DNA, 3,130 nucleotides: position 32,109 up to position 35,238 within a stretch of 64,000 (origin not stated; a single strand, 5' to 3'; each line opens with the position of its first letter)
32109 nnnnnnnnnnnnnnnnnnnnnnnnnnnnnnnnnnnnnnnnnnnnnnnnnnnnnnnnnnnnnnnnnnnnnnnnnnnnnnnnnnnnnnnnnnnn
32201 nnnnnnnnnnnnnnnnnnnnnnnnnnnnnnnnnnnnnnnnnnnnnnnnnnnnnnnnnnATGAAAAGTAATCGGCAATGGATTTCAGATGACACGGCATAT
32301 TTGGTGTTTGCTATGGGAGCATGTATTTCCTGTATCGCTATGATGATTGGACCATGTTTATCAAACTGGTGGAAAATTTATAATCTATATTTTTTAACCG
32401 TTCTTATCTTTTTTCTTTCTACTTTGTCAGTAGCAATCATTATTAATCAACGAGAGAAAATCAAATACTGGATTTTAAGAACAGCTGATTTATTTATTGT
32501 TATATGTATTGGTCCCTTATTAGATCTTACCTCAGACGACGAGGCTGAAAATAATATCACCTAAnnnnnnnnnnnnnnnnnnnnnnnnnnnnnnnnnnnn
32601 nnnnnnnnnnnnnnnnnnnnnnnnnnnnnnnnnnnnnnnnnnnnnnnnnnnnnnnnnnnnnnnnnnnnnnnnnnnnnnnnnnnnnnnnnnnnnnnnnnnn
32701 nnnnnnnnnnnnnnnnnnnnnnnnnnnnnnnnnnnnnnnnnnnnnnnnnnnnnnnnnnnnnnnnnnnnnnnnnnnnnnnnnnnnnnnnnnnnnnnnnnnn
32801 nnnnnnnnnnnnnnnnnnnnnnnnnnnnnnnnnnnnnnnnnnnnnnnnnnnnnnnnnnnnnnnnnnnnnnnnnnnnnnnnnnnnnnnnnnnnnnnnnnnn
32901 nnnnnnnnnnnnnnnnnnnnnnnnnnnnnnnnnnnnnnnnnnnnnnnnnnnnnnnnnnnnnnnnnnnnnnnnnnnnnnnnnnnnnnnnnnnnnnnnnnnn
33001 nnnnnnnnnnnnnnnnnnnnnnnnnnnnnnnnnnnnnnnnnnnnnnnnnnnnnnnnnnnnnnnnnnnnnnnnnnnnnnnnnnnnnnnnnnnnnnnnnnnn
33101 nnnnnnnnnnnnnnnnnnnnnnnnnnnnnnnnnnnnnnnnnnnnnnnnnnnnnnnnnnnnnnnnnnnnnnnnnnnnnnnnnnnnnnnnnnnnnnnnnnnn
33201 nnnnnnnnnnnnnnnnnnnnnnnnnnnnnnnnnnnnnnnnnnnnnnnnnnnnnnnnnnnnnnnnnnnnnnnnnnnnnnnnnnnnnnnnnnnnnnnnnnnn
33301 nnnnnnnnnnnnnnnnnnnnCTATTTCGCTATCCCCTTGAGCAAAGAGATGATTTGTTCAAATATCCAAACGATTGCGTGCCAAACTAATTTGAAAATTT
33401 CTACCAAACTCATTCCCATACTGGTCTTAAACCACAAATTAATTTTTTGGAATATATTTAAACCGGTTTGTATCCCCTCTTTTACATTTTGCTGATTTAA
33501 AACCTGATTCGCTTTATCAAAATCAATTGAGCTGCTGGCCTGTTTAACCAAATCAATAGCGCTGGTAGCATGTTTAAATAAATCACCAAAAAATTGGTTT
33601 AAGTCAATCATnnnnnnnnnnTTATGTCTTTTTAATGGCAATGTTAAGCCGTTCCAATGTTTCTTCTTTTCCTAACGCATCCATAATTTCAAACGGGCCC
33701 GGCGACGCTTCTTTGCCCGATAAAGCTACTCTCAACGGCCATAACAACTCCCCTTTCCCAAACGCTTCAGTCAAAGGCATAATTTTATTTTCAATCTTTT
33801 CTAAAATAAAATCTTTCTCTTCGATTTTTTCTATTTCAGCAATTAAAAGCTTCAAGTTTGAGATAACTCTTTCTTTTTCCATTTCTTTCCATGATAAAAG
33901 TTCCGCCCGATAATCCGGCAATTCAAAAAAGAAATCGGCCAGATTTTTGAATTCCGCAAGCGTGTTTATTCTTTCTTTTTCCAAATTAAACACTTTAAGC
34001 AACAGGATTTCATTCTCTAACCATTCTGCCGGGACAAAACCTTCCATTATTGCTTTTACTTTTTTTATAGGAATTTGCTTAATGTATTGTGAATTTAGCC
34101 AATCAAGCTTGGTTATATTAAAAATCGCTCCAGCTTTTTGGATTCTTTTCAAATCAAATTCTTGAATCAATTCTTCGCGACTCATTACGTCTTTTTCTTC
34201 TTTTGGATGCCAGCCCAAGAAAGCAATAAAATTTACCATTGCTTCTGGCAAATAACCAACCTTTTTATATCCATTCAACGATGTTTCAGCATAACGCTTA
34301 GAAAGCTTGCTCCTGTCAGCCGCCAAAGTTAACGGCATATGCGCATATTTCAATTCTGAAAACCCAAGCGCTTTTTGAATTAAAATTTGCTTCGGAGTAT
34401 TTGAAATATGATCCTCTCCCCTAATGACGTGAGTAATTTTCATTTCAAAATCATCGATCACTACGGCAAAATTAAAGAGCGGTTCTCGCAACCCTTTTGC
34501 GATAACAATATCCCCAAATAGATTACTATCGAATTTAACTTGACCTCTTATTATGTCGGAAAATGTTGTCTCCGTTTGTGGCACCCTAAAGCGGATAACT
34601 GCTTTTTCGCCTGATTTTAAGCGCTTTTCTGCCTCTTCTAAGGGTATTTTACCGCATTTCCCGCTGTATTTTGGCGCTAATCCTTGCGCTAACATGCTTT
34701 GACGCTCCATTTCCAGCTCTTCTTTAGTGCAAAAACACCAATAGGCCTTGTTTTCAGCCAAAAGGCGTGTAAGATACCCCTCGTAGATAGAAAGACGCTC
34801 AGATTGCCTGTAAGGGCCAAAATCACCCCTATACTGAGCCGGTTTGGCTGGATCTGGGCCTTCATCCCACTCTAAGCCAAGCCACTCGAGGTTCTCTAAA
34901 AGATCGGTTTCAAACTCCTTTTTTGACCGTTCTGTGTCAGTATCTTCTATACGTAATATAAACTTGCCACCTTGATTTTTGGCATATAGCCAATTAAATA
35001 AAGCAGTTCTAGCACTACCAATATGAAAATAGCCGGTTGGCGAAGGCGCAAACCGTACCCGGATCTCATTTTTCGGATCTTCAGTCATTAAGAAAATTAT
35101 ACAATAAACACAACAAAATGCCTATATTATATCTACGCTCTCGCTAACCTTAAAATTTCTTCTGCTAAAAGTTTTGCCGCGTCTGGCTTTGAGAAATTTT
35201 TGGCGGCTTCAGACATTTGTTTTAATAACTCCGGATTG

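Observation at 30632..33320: Accessory patch: consensus-promoter small-ORF operon, convergent Cas4/RecB-like nuclease, hairpin-dense noncoding DNA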

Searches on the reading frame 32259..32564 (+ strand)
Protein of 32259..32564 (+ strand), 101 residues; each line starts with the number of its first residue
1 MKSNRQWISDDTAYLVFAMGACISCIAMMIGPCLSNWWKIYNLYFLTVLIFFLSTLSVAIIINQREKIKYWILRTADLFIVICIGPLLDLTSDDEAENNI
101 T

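Call 6: search_protein_families(library=pfam, proteins=[window:32259-32564:+], max_evalue=0.1)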
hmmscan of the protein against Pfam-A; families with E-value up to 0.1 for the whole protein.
window:32259-32564:+ (101 aa): 1 family
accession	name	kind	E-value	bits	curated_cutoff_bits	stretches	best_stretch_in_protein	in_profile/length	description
PF07690.21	MFS_1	-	0.00086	18.8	33.4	1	13-78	240-300/347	Major Facilitator Superfamily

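Call 59: search_protein_families(library=phrogs, proteins=[window:32259-32564:+], max_evalue=0.01)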
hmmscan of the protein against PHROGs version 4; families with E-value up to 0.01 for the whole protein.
window:32259-32564:+ (101 aa): 1 family
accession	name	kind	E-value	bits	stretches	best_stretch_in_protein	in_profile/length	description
phrog_22994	-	unknown function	0.0063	17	1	12-86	31-101/187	-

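Call 60: search_protein_families(library=padloc, proteins=[window:32259-32564:+], max_evalue=0.01)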
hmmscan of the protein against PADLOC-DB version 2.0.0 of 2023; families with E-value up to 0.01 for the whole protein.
window:32259-32564:+ (101 aa): 0 families

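Call 92: search_protein_representatives(protein=window:32259-32564:+)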
Query: 101 residues. Proteins with E-value up to 0.001 (for the whole library): 4; up to 1e-10: 3; up to 1e-30: 1. The best 4 are listed.
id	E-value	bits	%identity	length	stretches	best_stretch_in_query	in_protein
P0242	1.5e-61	221.0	100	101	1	1-101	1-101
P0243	2.3e-19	85.5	54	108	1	1-100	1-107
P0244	1.0e-12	64.1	40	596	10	19-43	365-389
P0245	4.4e-05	39.6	28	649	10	13-45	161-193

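Call 93: find_encoding_contigs(protein=P0243, flank=6000, max_places=3)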
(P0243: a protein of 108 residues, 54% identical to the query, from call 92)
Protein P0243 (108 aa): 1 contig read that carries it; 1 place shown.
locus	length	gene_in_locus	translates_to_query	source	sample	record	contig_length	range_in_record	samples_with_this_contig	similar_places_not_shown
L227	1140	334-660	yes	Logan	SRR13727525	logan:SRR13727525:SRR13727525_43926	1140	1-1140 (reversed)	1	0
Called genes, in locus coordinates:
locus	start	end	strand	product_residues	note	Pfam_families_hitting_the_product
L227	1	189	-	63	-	?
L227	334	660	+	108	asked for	-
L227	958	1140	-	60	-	?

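Call 96: search_protein_families(library=pfam, proteins=[L227:958-1140:-], max_evalue=0.001)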
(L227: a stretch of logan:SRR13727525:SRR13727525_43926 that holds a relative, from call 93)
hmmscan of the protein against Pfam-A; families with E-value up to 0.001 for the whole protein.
L227:958-1140:- (60 aa): 0 families

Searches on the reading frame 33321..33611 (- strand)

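Call 6: search_protein_families(library=pfam, proteins=[window:33321-33611:-], max_evalue=0.1)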
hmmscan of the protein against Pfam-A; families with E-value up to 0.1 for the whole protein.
window:33321-33611:- (96 aa): 2 families
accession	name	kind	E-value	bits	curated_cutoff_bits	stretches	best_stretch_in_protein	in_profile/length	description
PF18097.6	Vta1_C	-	0.025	14.6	26.3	0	22-32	11-21/38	Vta1 C-terminal domain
PF22842.2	Pel9A-like_beta_helix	-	0.027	13.9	25.2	1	18-84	186-251/370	Pel9A-like, right handed beta helix region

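Call 59: search_protein_families(library=phrogs, proteins=[window:33321-33611:-], max_evalue=0.01)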
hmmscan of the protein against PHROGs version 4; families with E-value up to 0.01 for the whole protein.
window:33321-33611:- (96 aa): 0 families

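Call 60: search_protein_families(library=padloc, proteins=[window:33321-33611:-], max_evalue=0.01)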
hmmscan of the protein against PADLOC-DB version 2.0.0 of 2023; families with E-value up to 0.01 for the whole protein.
window:33321-33611:- (96 aa): 0 families

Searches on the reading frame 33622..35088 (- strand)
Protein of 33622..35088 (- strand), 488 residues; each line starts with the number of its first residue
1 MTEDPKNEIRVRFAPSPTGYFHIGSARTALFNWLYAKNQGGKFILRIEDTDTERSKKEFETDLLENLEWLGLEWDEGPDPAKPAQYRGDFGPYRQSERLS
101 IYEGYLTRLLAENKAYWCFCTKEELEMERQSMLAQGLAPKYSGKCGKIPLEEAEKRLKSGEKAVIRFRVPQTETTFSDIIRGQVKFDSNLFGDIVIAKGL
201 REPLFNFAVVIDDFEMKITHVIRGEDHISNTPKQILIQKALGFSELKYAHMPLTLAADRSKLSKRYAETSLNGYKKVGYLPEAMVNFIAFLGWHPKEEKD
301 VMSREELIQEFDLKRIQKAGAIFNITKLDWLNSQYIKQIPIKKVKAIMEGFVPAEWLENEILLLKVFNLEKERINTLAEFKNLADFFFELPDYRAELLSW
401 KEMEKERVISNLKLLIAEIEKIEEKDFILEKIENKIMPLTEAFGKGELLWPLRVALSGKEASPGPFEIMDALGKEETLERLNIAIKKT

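Call 15: find_encoding_contigs(protein=window:33622-35088:-, flank=10000, max_places=8)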
Protein window:33622-35088:- (488 aa): 1 contig read that carries it; 1 place shown.
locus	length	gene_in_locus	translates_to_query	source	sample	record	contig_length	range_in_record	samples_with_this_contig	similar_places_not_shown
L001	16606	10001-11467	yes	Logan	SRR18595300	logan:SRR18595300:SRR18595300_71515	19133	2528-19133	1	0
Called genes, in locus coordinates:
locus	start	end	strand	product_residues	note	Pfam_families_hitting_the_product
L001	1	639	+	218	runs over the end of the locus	-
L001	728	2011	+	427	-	PF13200:DUF4015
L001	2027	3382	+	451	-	PF03734:YkuD, PF00768:Peptidase_S11, PF13354:Beta-lactamase2 (weak)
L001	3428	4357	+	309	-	PF00768:Peptidase_S11, PF13354:Beta-lactamase2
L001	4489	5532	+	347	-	PF00953:Glycos_transf_4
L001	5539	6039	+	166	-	PF00383:dCMP_cyt_deam_1, PF14437:MafB19-deam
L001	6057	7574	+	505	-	PF01979:Amidohydro_1 (weak), PF07969:Amidohydro_3 (weak)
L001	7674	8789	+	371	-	PF01098:FTSW_RODA_SPOVE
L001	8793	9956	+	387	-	PF03033:Glyco_transf_28, PF04101:Glyco_tran_28_C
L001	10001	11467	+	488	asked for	PF00749:tRNA-synt_1c, PF19269:Anticodon_2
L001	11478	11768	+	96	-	-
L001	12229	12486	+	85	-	-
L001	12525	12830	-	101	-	-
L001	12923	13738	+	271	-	-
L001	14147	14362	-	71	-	-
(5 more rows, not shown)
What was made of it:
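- Tried and rejected: The gltX look-up located the source contig instead (call 15).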
